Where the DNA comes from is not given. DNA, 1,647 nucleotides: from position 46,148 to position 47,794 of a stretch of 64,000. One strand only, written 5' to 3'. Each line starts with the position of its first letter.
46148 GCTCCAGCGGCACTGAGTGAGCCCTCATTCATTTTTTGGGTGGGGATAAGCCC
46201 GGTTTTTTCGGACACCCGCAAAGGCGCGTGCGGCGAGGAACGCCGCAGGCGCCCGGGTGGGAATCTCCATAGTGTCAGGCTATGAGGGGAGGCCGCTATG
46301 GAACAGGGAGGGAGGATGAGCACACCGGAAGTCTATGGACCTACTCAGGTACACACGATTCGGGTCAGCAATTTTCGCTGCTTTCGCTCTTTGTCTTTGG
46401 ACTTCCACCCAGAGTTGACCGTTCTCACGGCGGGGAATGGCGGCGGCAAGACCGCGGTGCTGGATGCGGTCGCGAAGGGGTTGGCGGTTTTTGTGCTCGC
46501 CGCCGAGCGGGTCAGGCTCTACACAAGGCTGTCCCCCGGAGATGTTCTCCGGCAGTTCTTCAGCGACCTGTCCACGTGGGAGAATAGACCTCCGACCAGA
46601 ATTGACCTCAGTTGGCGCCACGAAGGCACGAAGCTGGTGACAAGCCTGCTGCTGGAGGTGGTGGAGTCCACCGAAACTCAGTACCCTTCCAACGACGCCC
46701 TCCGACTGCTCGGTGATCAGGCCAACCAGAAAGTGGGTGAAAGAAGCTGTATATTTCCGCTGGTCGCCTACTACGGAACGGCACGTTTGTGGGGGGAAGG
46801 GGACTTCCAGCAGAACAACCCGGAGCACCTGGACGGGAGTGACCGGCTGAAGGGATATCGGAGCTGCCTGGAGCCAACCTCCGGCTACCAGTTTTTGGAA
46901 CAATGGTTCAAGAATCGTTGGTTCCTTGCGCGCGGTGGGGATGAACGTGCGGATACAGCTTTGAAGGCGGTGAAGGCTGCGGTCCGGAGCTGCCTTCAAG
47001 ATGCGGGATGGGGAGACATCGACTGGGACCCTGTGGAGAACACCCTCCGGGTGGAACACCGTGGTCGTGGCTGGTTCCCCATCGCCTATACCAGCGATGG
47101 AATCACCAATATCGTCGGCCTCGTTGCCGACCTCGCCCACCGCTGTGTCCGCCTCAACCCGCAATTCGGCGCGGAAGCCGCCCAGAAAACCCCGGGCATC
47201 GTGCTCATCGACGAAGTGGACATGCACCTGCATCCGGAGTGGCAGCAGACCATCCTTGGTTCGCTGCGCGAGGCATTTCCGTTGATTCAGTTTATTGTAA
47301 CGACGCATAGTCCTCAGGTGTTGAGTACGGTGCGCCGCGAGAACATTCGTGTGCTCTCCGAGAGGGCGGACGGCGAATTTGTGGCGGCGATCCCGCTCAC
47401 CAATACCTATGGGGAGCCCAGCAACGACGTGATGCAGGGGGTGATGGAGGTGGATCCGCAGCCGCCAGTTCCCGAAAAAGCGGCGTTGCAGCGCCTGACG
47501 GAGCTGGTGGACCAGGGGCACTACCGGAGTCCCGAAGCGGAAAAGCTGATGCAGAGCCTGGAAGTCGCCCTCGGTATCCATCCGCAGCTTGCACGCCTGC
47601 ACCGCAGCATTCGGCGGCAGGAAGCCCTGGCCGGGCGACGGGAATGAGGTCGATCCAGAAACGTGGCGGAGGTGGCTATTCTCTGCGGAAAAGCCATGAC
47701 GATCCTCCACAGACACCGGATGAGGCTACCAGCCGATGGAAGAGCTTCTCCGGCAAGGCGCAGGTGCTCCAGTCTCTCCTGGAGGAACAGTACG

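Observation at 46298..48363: Low-GC two-gene ATPase + HNH module (Septu/PtuAB-like) wedged between core genes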

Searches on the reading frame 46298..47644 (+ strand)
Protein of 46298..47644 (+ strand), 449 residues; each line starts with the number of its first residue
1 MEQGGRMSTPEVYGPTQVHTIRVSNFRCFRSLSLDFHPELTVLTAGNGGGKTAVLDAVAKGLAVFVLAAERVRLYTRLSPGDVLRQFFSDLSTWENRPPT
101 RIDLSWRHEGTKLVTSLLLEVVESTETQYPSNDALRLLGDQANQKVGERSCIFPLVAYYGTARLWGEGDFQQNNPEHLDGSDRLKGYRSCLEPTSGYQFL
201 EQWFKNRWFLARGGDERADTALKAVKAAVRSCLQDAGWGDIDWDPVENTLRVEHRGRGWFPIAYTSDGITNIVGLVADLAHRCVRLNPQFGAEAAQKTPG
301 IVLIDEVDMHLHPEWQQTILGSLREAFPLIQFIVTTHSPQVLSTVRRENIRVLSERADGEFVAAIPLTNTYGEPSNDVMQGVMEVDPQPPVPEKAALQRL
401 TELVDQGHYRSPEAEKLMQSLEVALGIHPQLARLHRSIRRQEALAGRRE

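Call 3: search_protein_families(library=pfam, proteins=[window:46298-47644:+], max_evalue=1)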
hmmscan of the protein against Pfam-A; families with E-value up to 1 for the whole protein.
window:46298-47644:+ (449 aa): 10 families
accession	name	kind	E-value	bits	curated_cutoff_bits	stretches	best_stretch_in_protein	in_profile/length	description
PF13175.12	AAA_15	-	2.4e-16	60.8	32.1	2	261-341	297-373/374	AAA ATPase domain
PF13304.12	AAA_21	-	2.2e-15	57.9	27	1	251-343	224-304/304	AAA domain, putative AbiEii toxin, Type IV TA system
PF02463.25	SMC_N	-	1.2e-12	48.2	40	2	18-59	2-45/220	RecF/RecN/SMC N terminal domain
PF13476.12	AAA_23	-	3.9e-10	41.1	27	1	21-192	2-164/201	AAA domain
PF11398.14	DUF2813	-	1.2e-05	25.3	21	1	296-354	281-337/372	Protein of unknown function (DUF2813)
PF13555.12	AAA_29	-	0.0025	18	27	1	19-59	2-43/61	P-loop containing region of AAA domain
PF13401.12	AAA_22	-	0.021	15.6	27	0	37-97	4-64/130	AAA domain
PF00004.35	AAA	-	0.049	14.5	21.2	0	293-342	52-114/131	ATPase family associated with various cellular activities (AAA)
PF13245.12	AAA_19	-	0.11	13.1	25.1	1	37-62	10-35/134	AAA domain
PF25201.1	nSTAND6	-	0.13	12.8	27.7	0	383-426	91-136/148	Novel STAND NTPase 6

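Call 4: search_protein_families(library=padloc, proteins=[window:46298-47644:+], max_evalue=1)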
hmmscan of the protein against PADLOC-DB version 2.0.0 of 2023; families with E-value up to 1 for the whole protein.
window:46298-47644:+ (449 aa): 158 families (the best 25 are shown)
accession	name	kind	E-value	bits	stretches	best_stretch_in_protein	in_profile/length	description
PDLC00310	PtuA1|PtuA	-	5.7e-134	445.5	1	17-446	2-439/443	AAA ATPase domain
PDLC00278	PtuA1|PtuA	-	2.3e-123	410.7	1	18-445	3-432/436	AAA ATPase domain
PDLC00311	PtuA1|PtuA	-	2.5e-94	314.9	1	18-445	3-454/455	AAA ATPase domain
PDLC00275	PtuA1|PtuA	-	5.1e-92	306.9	1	144-444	49-346/348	AAA ATPase domain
PDLC00298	PtuA1|PtuA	-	2.4e-77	258.8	1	17-441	2-417/423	AAA ATPase domain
PDLC02913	ATPase_I-A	-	1.6e-76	256.4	2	217-442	286-504/508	-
PDLC00277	PtuA1|PtuA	-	3.3e-76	255.2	1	18-444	3-421/423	AAA ATPase domain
PDLC00299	PtuA1|PtuA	-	9.6e-76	253.8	2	220-443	302-524/535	AAA ATPase domain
PDLC00271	PtuA1|PtuA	-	7.5e-74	247.8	1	17-444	2-417/421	AAA ATPase domain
PDLC00267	PtuA1|PtuA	-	2.6e-62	209.4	1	18-386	3-368/438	AAA ATPase domain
PDLC00284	PtuA1|PtuA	-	2.5e-57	192.9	2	222-426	319-521/545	AAA ATPase domain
PDLC00272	PtuA1|PtuA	-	1.1e-42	144.5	2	144-437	148-439/444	AAA ATPase domain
PDLC00286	PtuA1|PtuA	-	3.2e-36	123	1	152-442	8-283/289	AAA ATPase domain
PDLC00304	PtuA1|PtuA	-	6.8e-35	119.1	1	17-419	11-409/444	AAA ATPase domain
PDLC00295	PtuA1|PtuA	-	1.6e-32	111.2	2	153-362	152-354/451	AAA ATPase domain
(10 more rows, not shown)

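Call 5: search_protein_families(library=ncbifam, proteins=[window:46298-47644:+], max_evalue=1)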
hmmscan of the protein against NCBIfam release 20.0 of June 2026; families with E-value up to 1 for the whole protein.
window:46298-47644:+ (449 aa): 17 families
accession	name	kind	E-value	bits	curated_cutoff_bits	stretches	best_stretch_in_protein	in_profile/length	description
NF041760.1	PtuA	equivalog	8.5e-74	249.3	500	2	218-442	299-522/524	retron Ec78 anti-phage system effector ATPase PtuA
NF047739.1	antiphage_MADS3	equivalog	6.5e-11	42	420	2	19-59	3-42/427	methylation-associated defense system AAA family ATPase MAD3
TIGR04435.1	restrict_AAA_1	hypoth_equivalog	2.5e-10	39.7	300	1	297-422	417-547/568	restriction system-associated AAA family ATPase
TIGR00611.2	recf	equivalog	3.7e-09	36.2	172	1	19-58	2-41/339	DNA replication/repair protein RecF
TIGR00634.1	recN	equivalog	3.2e-05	23.1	407.85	1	20-58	4-42/563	DNA repair protein RecN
NF038234.1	retron_eff_Eco8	equivalog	8.7e-05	21.3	250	1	297-345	272-328/679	retron Eco8 family effector endonuclease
NF008121.0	PRK10869.1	equivalog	0.00024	19.8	418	1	20-59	4-43/553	DNA repair protein RecN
NF002572.0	PRK02224.1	equivalog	0.00025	19.5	1087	1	18-59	3-44/888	DNA double-strand break repair ATPase Rad50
NF003034.1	PRK03918.1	equivalog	0.0023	16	700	1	18-62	3-47/878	DNA double-strand break repair ATPase Rad50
NF041035.1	Rad50_Halo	equivalog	0.005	15.3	1000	1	18-58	3-43/883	DNA double-strand break repair ATPase Rad50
NF010680.0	PRK14079.1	equivalog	0.0096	15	386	1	18-63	3-48/349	recombination protein F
TIGR02169.1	SMC_prok_A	equivalog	0.013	13.2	729.4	1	19-58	3-43/1165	chromosome segregation protein SMC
NF041034.1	Rad50_Sulf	equivalog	0.036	11.9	1000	1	18-60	3-45/872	DNA double-strand break repair ATPase Rad50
NF002244.0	PRK01156.1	equivalog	0.055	11.5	847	1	19-59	4-44/895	DNA double-strand break repair ATPase Rad50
NF045487.1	ASRP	equivalog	0.16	10.5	300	1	28-60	4-36/593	archaea-specific SMC-related protein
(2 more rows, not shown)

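Call 6: search_solved_structures(query=window:46298-47644:+, max_evalue=0.001, show_alignments=1)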
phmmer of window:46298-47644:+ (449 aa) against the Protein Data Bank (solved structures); distinct sequences matched with E-value up to 0.001: 16.
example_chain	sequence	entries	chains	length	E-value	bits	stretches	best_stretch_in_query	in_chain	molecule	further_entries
8ee4_A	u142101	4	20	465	8.6e-98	331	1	20-447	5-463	PtuA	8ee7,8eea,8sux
9n69_A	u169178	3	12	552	4.5e-35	124.3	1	255-427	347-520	AAA family ATPase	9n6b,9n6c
9e8z_C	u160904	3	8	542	3.6e-34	121.3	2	262-426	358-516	Retron Ec83 probable ATPase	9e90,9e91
9vh1_D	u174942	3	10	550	9.1e-34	120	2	262-427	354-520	Retron Ec78 probable ATPase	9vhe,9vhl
22bu_B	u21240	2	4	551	2.2e-33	118.7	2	262-430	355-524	AAA family ATPase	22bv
9nnk_C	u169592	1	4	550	9.8e-33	116.6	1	261-391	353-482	Retreon I-A effector PtuA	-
9kjx_B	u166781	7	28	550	1.8e-32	115.8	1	262-391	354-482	AAA family ATPase | Retron I-A effector PtuA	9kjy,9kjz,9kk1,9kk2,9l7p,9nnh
22et_E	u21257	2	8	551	2.9e-32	115.1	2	262-430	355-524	PtuA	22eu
9o4a_A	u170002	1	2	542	3.2e-32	114.9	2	262-426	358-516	Retron Ec83 probable ATPase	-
9u9y_A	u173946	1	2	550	3.4e-32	114.8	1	262-391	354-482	AAA family ATPase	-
9nnb_C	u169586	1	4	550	4.7e-32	114.4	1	262-391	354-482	Retron I-A effector PtuA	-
9vkz_A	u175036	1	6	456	7.9e-30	107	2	262-359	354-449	Retron Ec78 probable ATPase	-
6p74_A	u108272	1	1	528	4.2e-06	28.9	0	20-59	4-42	Putative ATP-dependent endonuclease of the OLD family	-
8v45_A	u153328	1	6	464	3.4e-05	25.9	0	298-343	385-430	AriA antitoxin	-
8ux9_B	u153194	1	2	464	3.4e-05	25.9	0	298-343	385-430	AriA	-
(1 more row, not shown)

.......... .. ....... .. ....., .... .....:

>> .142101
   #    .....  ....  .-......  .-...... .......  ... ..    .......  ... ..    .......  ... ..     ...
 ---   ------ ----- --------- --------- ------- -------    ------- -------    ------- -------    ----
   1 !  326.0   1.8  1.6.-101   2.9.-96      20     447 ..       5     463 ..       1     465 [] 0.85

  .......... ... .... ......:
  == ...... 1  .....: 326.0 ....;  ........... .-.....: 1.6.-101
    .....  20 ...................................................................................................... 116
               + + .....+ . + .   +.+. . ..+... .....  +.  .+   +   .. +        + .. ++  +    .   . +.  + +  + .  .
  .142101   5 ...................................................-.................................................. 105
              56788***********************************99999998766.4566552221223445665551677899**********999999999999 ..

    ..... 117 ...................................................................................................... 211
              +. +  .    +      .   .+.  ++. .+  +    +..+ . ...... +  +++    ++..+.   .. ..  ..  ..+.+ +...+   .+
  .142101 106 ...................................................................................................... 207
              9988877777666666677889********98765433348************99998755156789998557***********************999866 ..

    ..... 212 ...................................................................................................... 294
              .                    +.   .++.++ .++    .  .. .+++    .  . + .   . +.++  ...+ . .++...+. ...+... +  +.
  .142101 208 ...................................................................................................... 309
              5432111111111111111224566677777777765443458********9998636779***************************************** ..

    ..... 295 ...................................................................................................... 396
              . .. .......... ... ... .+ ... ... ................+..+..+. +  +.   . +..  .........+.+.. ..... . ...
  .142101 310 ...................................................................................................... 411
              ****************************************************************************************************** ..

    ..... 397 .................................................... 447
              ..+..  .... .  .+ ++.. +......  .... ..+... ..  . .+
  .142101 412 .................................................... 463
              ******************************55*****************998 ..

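Call 14: find_encoding_contigs(protein=window:46298-47644:+, flank=10000, max_places=6)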
Protein window:46298-47644:+ (449 aa): no gene with exactly this product is on record in the collection.

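Call 36: find_homologous_proteins(query=window:46316-47644:+, max_evalue=1e-30)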
Query window:46316-47644:+ (443 aa): 3981 proteins with E <= 1e-30 among 8000 candidates; the best 120 are listed.
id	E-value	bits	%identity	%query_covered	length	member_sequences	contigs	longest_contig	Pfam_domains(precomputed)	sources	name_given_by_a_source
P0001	0.0e+0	1014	99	100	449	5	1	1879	PF11398.15,PF13175.13,PF13476.13,PF02463.26,PF13304.13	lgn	-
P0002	1.4e-195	668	70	98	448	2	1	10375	PF11398.15,PF13175.13,PF13476.13,PF02463.26,PF13304.13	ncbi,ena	-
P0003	1.6e-104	368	45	96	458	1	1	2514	PF11398.15,PF13175.13,PF13476.13,PF02463.26,PF13304.13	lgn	-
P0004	2.4e-104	368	44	97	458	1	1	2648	PF11398.15,PF13175.13,PF13476.13,PF13555.13,PF02463.26,PF13304.13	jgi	jgi:predicted ATP-binding protein involved in virulence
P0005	5.1e-104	366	44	97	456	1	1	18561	PF11398.15,PF13175.13,PF13476.13,PF02463.26,PF13304.13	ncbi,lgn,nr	ncbi:MAG: AAA family ATPase [Methylococcaceae bacterium]|nr:AAA family ATPase [Methylococcaceae bact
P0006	1.6e-103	365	44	96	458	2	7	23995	PF13175.13,PF13476.13,PF13555.13,PF02463.26,PF13304.13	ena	-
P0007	2.0e-103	365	44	96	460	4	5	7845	PF11398.15,PF13175.13,PF13476.13,PF13555.13,PF02463.26,PF13304.13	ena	-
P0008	2.0e-103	365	45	97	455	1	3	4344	PF11398.15,PF13175.13,PF13476.13,PF02463.26,PF13304.13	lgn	-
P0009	5.2e-103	363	43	97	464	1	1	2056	PF11398.15,PF13175.13,PF13476.13,PF02463.26,PF13304.13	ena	-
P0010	1.3e-102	362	43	96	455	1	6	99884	PF11398.15,PF13175.13,PF13476.13,PF02463.26,PF13304.13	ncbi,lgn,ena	-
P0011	1.7e-102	362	43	97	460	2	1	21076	PF11398.15,PF13175.13,PF13476.13,PF02463.26,PF13304.13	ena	-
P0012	2.2e-102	361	44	97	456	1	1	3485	PF11398.15,PF13175.13,PF13476.13,PF02463.26,PF13304.13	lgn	-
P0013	3.0e-102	361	44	99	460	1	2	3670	PF11398.15,PF13175.13,PF13476.13,PF02463.26,PF13304.13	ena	-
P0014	3.2e-102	361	43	96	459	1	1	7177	PF11398.15,PF13175.13,PF13476.13,PF13555.13,PF02463.26,PF13304.13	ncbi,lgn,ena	-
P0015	3.9e-102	360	43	96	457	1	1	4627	PF11398.15,PF13175.13,PF13476.13,PF13555.13,PF02463.26,PF13304.13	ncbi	-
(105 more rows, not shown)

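Call 39: find_homologous_proteins(query=P0002, max_evalue=1e-30)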
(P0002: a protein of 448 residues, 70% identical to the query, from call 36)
Query P0002 (448 aa): 3958 proteins with E <= 1e-30 among 8000 candidates; the best 120 are listed.
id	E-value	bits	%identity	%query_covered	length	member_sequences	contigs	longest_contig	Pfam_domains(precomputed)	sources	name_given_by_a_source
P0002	0.0e+0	1030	100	100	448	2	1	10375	PF11398.15,PF13175.13,PF13476.13,PF02463.26,PF13304.13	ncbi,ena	-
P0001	1.6e-195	668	70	97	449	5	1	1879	PF11398.15,PF13175.13,PF13476.13,PF02463.26,PF13304.13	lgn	-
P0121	9.7e-116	405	48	98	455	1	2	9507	PF11398.15,PF13175.13,PF13476.13,PF02463.26,PF13304.13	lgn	-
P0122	1.2e-104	369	57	67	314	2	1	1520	PF13175.13,PF13304.13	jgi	jgi:predicted ATP-binding protein involved in virulence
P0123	2.7e-103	364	45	98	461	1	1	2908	PF11398.15,PF13175.13,PF13476.13,PF02463.26,PF13304.13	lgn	-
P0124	2.8e-101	358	42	97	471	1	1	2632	PF13175.13,PF13476.13,PF02463.26,PF13304.13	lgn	-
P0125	3.7e-100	354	42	96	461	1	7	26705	PF11398.15,PF13175.13,PF13476.13,PF02463.26,PF13304.13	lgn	-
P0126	2.3e-99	351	44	98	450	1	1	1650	PF11398.15,PF13175.13,PF13476.13,PF02463.26,PF13304.13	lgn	-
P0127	5.6e-99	350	43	96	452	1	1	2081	PF13175.13,PF13476.13,PF02463.26,PF13304.13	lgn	-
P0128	6.3e-99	350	41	98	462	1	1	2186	PF13175.13,PF13476.13,PF02463.26,PF13304.13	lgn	-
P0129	1.5e-98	349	42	98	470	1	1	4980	PF11398.15,PF13175.13,PF13476.13,PF02463.26,PF13304.13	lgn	-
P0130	1.9e-98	348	42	98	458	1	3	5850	PF13175.13,PF13476.13,PF02463.26,PF13304.13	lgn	-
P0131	2.6e-98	348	42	98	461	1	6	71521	PF13175.13,PF13476.13,PF02463.26,PF13304.13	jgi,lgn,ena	-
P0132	3.3e-98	348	44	97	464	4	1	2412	PF11398.15,PF13175.13,PF13476.13,PF02463.26,PF13304.13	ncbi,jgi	jgi:predicted ATP-binding protein involved in virulence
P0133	3.6e-98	347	42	98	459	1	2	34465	PF11398.15,PF13175.13,PF13476.13,PF02463.26,PF13304.13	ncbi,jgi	jgi:predicted ATP-binding protein involved in virulence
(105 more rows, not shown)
